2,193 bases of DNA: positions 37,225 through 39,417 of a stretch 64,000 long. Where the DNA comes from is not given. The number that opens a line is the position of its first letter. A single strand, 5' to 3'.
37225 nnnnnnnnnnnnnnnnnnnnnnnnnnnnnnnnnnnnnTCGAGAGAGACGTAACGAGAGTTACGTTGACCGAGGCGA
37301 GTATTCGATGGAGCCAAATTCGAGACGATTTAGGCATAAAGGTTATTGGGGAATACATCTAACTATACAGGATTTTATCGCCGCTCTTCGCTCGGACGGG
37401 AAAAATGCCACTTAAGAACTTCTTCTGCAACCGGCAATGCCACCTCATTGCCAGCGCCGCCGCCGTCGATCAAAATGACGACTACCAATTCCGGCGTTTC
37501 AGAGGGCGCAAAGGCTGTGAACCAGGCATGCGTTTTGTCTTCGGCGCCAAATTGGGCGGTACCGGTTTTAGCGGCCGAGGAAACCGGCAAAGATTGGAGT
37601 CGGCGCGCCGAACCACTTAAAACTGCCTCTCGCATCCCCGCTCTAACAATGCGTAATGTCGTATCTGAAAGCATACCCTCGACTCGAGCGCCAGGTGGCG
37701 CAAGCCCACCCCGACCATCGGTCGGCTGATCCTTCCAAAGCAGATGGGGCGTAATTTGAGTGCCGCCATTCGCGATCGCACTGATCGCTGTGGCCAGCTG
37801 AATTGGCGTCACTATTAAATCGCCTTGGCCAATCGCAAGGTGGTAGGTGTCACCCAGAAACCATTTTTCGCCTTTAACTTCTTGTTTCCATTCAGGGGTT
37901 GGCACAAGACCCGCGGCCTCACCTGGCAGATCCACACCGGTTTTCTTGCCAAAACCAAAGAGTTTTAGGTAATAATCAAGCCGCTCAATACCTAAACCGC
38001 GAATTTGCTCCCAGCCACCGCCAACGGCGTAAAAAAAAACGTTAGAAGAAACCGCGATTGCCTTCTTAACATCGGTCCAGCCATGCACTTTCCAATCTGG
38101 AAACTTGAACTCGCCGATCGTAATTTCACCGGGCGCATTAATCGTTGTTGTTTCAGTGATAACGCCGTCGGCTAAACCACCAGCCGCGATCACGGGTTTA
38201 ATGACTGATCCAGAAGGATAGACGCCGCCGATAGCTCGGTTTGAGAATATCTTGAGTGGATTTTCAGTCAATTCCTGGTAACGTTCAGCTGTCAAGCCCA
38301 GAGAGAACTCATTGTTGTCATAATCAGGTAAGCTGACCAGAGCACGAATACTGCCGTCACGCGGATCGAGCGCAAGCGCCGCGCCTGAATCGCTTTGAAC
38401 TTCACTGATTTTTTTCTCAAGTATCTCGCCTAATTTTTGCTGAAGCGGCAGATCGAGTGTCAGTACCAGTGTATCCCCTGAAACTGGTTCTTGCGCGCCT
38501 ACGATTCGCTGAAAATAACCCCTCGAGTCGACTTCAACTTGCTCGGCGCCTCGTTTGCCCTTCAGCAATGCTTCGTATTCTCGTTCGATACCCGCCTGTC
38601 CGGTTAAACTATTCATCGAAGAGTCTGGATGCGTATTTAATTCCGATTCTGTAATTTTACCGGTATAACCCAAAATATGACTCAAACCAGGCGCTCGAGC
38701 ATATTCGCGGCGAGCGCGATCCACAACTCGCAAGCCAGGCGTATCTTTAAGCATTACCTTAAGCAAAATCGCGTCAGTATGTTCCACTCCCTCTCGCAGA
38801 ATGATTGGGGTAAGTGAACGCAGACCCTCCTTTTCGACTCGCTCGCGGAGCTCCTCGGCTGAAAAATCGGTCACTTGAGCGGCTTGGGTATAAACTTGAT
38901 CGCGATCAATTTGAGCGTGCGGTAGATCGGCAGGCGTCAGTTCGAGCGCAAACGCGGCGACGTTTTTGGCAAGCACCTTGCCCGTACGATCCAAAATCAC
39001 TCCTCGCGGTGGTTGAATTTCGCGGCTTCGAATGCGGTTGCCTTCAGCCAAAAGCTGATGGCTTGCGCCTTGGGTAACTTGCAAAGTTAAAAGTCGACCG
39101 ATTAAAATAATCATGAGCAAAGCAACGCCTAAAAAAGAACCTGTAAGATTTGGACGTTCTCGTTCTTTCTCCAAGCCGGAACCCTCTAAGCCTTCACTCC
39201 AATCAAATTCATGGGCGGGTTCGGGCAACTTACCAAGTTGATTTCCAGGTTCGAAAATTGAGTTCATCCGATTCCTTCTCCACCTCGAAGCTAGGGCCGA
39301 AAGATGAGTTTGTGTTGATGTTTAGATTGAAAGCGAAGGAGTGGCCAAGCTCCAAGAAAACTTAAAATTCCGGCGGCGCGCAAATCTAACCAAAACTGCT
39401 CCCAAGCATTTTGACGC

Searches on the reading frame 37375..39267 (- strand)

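Call 59: search_protein_families(library=pfam, proteins=[window:37375-39267:-], max_evalue=0.00001)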
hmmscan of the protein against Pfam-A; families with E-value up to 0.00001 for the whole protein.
window:37375-39267:- (630 aa): 2 families
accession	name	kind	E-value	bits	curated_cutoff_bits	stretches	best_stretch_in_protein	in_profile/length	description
PF00905.27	Transpeptidase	-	3.6e-55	187.7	22.1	1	295-618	1-298/299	Penicillin binding protein transpeptidase domain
PF03717.20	PBP_dimer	-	8.2e-37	127.8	24.4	1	84-252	2-175/180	Penicillin-binding Protein dimerisation domain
